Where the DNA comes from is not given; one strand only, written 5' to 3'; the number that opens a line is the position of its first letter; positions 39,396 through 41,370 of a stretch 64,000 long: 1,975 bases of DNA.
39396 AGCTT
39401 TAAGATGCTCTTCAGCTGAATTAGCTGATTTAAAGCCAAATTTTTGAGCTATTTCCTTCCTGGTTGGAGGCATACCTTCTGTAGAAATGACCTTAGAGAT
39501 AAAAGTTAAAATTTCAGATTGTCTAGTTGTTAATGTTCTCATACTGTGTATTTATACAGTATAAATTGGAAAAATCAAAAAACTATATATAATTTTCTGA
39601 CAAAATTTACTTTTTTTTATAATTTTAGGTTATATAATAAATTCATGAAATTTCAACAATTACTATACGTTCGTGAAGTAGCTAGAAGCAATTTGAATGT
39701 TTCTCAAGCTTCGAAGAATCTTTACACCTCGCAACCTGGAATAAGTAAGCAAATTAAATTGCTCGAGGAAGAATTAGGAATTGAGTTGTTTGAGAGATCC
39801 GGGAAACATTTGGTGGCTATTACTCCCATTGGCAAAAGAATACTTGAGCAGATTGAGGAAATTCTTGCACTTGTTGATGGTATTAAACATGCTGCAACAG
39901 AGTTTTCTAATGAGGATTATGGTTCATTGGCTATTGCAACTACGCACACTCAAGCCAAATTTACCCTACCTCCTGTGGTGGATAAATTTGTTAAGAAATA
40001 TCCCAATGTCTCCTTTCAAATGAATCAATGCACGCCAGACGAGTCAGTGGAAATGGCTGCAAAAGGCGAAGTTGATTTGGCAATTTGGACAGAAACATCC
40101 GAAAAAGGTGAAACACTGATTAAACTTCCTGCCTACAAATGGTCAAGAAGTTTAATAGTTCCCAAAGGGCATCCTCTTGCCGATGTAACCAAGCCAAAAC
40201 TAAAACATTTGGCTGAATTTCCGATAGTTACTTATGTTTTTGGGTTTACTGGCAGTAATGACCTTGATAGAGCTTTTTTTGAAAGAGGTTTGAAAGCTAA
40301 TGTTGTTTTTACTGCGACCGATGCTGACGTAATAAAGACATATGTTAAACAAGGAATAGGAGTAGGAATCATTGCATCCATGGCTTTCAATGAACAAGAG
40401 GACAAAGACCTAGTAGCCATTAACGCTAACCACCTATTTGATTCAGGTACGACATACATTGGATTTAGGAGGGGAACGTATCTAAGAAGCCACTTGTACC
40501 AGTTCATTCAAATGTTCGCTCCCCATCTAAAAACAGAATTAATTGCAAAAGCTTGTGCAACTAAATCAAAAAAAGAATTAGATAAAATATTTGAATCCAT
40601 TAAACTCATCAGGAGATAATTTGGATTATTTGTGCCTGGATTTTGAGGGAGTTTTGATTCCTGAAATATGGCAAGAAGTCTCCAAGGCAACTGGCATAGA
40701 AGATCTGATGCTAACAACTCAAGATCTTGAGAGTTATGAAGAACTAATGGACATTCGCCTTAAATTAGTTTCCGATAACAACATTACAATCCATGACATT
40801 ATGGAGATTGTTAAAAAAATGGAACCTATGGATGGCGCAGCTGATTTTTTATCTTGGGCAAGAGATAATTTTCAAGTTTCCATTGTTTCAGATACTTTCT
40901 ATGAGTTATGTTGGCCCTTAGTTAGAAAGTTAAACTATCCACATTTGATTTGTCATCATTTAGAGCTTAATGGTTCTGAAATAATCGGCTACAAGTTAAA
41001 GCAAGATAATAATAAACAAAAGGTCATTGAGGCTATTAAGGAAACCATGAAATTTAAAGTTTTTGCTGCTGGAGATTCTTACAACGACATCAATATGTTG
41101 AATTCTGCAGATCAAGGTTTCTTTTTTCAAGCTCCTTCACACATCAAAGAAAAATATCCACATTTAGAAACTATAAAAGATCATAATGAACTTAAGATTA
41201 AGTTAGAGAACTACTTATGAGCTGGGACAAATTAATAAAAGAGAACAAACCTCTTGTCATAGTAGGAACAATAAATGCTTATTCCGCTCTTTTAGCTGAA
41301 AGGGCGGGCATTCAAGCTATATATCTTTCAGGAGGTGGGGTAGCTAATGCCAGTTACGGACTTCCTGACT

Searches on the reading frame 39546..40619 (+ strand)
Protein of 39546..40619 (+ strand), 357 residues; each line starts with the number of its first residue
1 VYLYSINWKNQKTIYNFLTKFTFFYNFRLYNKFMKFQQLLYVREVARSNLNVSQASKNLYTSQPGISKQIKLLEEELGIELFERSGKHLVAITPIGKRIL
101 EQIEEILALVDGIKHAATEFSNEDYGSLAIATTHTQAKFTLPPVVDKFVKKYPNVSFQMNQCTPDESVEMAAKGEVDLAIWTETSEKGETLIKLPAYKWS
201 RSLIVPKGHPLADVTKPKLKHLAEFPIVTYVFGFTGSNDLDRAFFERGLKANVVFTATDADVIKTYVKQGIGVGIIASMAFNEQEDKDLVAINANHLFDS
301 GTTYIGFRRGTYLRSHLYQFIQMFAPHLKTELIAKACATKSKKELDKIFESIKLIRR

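Call 10: search_protein_families(library=pfam, proteins=[window:39546-40619:+], max_evalue=0.00001)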
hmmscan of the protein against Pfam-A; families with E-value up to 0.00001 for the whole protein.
window:39546-40619:+ (357 aa): 2 families
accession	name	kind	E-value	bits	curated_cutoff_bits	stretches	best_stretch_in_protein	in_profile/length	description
PF03466.25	LysR_substrate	-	6.9e-35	120.8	28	1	124-327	4-207/209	LysR substrate binding domain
PF00126.33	HTH_1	-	1.1e-14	54.5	26.6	1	37-96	2-59/60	Bacterial regulatory helix-turn-helix protein, lysR family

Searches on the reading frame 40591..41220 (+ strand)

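Call 10: search_protein_families(library=pfam, proteins=[window:40591-41220:+], max_evalue=0.00001)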
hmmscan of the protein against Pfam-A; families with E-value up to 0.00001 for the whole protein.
window:40591-41220:+ (209 aa): 2 families
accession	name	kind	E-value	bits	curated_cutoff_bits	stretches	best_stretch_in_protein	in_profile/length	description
PF12710.13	HAD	-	9.3e-09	36.4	27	1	44-170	49-188/189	haloacid dehalogenase-like hydrolase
PF00702.32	Hydrolase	-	7.8e-06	26.8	26.4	0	62-174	85-191/191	haloacid dehalogenase-like hydrolase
